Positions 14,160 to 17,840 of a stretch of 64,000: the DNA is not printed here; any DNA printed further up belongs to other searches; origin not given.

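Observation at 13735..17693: ECF-like sigma factor translationally coupled (GTGA) to a 1,100-aa secreted YVTN-propeller / two-CXXCH / Ca-binding protein instead of an anti-sigma factor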

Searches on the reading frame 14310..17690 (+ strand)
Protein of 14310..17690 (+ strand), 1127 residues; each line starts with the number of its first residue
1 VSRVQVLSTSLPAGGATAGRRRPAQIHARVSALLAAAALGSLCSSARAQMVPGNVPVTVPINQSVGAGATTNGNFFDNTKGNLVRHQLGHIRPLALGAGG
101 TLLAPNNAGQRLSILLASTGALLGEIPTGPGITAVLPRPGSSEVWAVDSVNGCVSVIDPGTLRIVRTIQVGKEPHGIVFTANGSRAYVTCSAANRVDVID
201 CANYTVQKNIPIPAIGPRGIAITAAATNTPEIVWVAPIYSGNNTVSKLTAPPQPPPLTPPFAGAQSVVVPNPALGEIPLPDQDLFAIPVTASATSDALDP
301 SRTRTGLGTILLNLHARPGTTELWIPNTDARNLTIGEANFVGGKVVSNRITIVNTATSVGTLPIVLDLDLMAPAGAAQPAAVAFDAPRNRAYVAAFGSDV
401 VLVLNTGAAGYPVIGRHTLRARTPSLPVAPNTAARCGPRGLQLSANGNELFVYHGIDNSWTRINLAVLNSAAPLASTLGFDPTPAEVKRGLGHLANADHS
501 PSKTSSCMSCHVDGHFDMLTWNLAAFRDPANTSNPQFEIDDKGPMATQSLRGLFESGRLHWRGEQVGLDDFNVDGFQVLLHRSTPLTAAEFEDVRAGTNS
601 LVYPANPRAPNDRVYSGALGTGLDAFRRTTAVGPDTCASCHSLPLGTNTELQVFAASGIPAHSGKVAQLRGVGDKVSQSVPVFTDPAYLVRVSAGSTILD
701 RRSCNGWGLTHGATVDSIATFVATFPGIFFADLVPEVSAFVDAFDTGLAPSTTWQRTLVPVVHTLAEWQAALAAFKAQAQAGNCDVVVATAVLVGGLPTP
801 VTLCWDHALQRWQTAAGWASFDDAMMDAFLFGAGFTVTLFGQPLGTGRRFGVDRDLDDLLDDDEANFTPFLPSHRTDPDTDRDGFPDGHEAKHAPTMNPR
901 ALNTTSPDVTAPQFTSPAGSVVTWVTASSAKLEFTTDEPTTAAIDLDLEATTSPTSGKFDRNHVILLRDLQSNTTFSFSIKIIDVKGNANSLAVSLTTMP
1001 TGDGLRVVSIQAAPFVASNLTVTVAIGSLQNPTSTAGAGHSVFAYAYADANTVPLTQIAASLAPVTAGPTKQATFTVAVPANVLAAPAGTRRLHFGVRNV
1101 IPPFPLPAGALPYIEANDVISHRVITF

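Call 3: search_protein_families(library=pfam, proteins=[window:14310-17690:+], max_evalue=1)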
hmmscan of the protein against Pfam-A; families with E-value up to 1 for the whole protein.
window:14310-17690:+ (1127 aa): 4 families
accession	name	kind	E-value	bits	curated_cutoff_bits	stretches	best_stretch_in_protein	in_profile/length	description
PF21783.3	YNCE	-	0.00051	19.9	27.1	1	140-210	38-108/339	YNCE-like beta-propeller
PF24684.1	Vgb_lyase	-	0.019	14.2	50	1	141-225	191-275/290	Virginiamycin B lyase family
PF16819.11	DUF5074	-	0.18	11.2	27.2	1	143-213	155-224/353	Domain of unknown function (DUF5074)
PF09699.15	Paired_CXXCH_1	-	0.55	10.4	20.6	0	631-642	26-37/41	Doubled CXXCH motif (Paired_CXXCH_1)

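Call 4: search_protein_families(library=ncbifam, proteins=[window:14310-17690:+], max_evalue=1)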
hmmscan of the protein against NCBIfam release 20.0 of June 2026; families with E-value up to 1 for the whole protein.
window:14310-17690:+ (1127 aa): 7 families
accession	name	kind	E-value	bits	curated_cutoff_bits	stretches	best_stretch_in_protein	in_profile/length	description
NF052340.1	hydrazine_beta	equivalog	3.4e-15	56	560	1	98-226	43-173/372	hydrazine synthase subunit beta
NF052342.1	hydrazine_BC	exception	4.3e-12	45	1250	1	98-226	49-179/690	hydrazine synthase subunit beta-gamma fusion subunit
TIGR02276.1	beta_rpt_yvtn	repeat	7.8e-12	45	27.85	2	143-180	5-42/42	beta-propeller repeat protein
TIGR03866.1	PQQ_ABC_repeats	subfamily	2.8e-11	43.1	287.3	1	143-211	12-80/310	PQQ-dependent catabolism-associated beta-propeller protein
NF052460.1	L-NosZ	equivalog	7.3e-08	31.4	700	1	144-218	146-219/480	clade III lactonase-type nitrous-oxide reductase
NF052280.1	7_blade_YncE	equivalog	2.6e-06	26.5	400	2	148-224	234-308/338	7-bladed beta-propeller protein YncE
NF048007.1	MmpL3Stblzr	equivalog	0.00022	20.5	600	1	144-205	63-124/366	MmpL3/TtfA transport complex stabilizer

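Call 5: find_homologous_proteins(query=window:14310-17690:+)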
Query window:14310-17690:+ (1127 aa): 62 proteins with E <= 0.001 among 8000 candidates.
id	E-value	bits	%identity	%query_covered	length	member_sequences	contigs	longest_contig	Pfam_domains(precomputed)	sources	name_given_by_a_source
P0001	0.0e+0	2426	100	96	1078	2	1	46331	-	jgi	jgi:YVTN family beta-propeller protein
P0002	0.0e+0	1424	62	96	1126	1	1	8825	-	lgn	-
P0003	0.0e+0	1341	60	96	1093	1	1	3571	-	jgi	jgi:YVTN family beta-propeller protein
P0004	0.0e+0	1339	59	96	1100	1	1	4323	-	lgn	-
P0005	0.0e+0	1333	58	97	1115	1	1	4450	-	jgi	jgi:YVTN family beta-propeller protein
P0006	0.0e+0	1304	59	96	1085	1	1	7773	-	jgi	jgi:YVTN family beta-propeller protein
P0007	0.0e+0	1219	57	95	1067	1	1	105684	-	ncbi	ncbi:MAG TPA: YncE family protein [Planctomycetota bacterium]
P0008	0.0e+0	1206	54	97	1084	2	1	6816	-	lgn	-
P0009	0.0e+0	1170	55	96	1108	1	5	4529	-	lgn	-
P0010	0.0e+0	1070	52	95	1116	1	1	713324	-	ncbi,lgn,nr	ncbi:MAG: hypothetical protein H6835_09215 [Planctomycetes bacterium]|nr:hypothetical protein [Planc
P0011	0.0e+0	1038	50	95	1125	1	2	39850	PF24684.2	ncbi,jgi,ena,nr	ncbi:MAG TPA: YncE family protein [Planctomycetota bacterium]|nr:YncE family protein [Planctomycetot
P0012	0.0e+0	1032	50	96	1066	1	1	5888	-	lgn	-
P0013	3.1e-238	812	45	97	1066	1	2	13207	-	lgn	-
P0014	3.1e-211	722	43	96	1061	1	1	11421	-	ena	-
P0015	4.9e-209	715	43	96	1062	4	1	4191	PF21783.3,PF01436.28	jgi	-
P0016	5.2e-173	596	37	97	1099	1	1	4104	PF18884.6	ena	-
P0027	1.4e-147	512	38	83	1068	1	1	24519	PF03150.20,PF18884.6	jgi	jgi:YVTN family beta-propeller protein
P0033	3.8e-145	504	35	94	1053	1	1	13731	PF03150.20,PF18884.6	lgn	-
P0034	9.0e-145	502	37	81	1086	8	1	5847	PF03150.20,PF18884.6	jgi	jgi:DNA-binding beta-propeller fold protein YncE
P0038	2.7e-142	494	35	92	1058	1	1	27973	PF03150.20,PF21783.3,PF18884.6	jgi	jgi:YVTN family beta-propeller protein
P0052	2.7e-129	451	39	74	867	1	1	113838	PF18884.6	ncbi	-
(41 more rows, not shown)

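Call 6: find_encoding_contigs(protein=P0010, flank=6000, max_places=2)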
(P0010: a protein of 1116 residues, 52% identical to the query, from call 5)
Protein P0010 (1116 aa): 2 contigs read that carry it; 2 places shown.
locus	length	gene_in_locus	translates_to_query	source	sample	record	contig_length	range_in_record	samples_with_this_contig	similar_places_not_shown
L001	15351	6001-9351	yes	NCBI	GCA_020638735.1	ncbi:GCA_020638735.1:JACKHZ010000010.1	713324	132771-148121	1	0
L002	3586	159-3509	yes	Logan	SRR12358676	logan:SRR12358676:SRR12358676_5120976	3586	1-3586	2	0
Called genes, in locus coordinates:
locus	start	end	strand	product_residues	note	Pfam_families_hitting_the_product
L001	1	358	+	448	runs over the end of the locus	PF00149:Metallophos, PF12320:SbcD_C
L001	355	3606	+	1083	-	PF13476:AAA_23, PF13555:AAA_29 (weak), PF02463:SMC_N (weak), PF13558:SbcC_Walker_B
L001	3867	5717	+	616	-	-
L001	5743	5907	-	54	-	-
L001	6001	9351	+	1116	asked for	-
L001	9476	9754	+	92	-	-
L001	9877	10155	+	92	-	-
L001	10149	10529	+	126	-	PF05717:TnpB_IS66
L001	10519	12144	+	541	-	PF13007:LZ_Tnp_IS66 (weak), PF03050:DDE_Tnp_IS66, PF13817:DDE_Tnp_IS66_C (weak)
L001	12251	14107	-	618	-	PF19291:TREH_N, PF00723:Glyco_hydro_15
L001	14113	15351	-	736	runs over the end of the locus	PF00982:Glyco_transf_20, PF02358:Trehalose_PPase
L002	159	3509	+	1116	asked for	-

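Call 7: find_encoding_contigs(protein=P0007, flank=6000, max_places=2)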
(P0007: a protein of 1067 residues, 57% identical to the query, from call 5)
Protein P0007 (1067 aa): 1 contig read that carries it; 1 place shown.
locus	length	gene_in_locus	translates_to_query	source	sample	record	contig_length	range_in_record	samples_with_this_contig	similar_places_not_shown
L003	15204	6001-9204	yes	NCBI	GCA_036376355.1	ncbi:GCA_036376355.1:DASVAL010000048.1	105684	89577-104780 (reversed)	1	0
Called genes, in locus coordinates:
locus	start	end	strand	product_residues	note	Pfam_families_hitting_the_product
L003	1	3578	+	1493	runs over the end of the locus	PF00672:HAMP, PF18947:HAMP_2, PF00672:HAMP, PF18947:HAMP_2, PF00672:HAMP, PF18947:HAMP_2, PF00672:HAMP, PF18947:HAMP_2, +8 more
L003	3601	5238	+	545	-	PF00072:Response_reg, PF08447:PAS_3, PF00512:HisKA (weak), PF02518:HATPase_c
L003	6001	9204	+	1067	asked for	-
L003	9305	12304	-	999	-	PF02369:Big_1 (faint), PF10670:DUF4198 (faint), PF09430:EMC7_beta-sandw (faint), PF13715:CarbopepD_reg_2 (faint), PF22904:NOMO1-like_2nd (faint), PF17210:SdrD_B (faint), PF13620:CarboxypepD_reg, PF13620:CarboxypepD_reg, +3 more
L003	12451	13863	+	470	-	PF05195:AMP_N, PF00557:Peptidase_M24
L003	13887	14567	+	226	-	PF07264:EI24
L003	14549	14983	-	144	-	PF00582:Usp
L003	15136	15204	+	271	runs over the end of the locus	-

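Call 8: find_encoding_contigs(protein=P0011, flank=6000, max_places=2)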
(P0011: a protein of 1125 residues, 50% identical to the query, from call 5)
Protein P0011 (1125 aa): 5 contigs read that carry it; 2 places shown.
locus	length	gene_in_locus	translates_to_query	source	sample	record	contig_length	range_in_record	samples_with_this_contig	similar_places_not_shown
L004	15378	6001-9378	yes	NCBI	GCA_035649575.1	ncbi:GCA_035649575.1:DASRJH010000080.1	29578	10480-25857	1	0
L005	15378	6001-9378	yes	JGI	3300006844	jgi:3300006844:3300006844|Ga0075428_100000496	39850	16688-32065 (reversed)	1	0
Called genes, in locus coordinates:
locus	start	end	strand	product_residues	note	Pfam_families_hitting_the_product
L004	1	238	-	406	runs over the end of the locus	PF01306:LacY_symp (weak), PF03825:Nuc_H_symport, PF07690:MFS_1, PF12832:MFS_1_like, PF07690:MFS_1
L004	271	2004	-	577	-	PF00092:VWA (weak), PF13519:VWA_2, PF13768:VWA_3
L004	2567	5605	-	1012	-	PF04542:Sigma70_r2, PF08281:Sigma70_r4_2 (weak), PF13715:CarbopepD_reg_2 (faint), PF20598:DUF6795 (faint), PF13620:CarboxypepD_reg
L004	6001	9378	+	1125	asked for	PF24684:Vgb_lyase (weak)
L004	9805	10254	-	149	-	-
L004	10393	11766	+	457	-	PF00324:AA_permease, PF13520:AA_permease_2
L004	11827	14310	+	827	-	PF04542:Sigma70_r2, PF08281:Sigma70_r4_2 (weak), PF13620:CarboxypepD_reg (faint)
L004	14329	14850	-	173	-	PF01965:DJ-1_PfpI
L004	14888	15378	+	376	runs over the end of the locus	-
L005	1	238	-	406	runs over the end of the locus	PF01306:LacY_symp (weak), PF03825:Nuc_H_symport, PF07690:MFS_1, PF12832:MFS_1_like, PF07690:MFS_1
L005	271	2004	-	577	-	PF00092:VWA (weak), PF13519:VWA_2, PF13768:VWA_3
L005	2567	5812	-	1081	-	PF04542:Sigma70_r2, PF08281:Sigma70_r4_2 (weak), PF13715:CarbopepD_reg_2 (faint), PF20598:DUF6795 (faint), PF13620:CarboxypepD_reg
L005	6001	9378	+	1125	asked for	PF24684:Vgb_lyase (weak)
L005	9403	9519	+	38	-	-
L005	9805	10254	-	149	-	-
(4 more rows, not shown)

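Call 9: find_encoding_contigs(protein=P0001, flank=8000, max_places=3)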
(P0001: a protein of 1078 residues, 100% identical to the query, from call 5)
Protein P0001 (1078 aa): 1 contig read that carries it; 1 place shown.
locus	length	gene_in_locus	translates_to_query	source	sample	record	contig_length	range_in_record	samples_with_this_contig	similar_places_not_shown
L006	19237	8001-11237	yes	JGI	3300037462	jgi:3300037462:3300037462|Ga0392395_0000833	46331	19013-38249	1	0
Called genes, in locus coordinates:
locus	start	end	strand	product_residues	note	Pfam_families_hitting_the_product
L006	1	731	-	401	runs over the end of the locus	-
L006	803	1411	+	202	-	PF04542:Sigma70_r2, PF08281:Sigma70_r4_2 (weak)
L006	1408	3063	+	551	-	PF24758:LRR_At5g56370 (faint), PF23598:LRR_14 (faint)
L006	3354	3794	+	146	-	-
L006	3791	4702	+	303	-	PF08843:AbiEii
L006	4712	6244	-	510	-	PF00171:Aldedh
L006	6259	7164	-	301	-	PF01791:DeoC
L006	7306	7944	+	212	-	-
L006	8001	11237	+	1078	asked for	-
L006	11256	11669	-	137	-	PF00383:dCMP_cyt_deam_1, PF08211:dCMP_cyt_deam_2 (weak), PF26947:CDL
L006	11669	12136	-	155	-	-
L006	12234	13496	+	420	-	PF00278:Orn_DAP_Arg_deC, PF01168:Ala_racemase_N (weak), PF02784:Orn_Arg_deC_N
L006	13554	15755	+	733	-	-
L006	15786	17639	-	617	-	-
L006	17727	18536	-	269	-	PF01370:Epimerase, PF04321:RmlD_sub_bind, PF16363:GDP_Man_Dehyd (weak)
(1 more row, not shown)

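Call 10: find_encoding_contigs(protein=P0002, flank=6000, max_places=2)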
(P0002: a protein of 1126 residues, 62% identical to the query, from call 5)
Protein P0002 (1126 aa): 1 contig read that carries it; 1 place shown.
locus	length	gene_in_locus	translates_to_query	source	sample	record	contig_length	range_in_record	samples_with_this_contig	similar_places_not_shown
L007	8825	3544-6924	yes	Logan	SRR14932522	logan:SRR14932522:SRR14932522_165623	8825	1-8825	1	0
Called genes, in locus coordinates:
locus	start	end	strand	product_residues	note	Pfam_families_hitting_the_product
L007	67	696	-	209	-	-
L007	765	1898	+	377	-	PF08240:ADH_N, PF16912:Glu_dehyd_C, PF00107:ADH_zinc_N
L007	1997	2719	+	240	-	PF02754:CCG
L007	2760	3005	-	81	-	-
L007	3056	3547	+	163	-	-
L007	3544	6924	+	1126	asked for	-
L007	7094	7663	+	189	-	PF04542:Sigma70_r2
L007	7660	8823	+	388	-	?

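Call 11: find_encoding_contigs(protein=P0006, flank=6000, max_places=2)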
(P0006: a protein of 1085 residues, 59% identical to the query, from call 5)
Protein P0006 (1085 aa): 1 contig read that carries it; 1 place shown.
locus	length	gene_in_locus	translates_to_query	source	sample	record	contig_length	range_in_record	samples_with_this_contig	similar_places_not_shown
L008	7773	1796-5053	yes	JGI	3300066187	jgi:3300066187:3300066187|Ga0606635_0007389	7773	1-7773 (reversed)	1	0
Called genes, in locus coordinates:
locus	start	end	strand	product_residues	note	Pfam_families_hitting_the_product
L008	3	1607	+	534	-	?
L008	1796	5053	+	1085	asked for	-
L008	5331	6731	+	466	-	-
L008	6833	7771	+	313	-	?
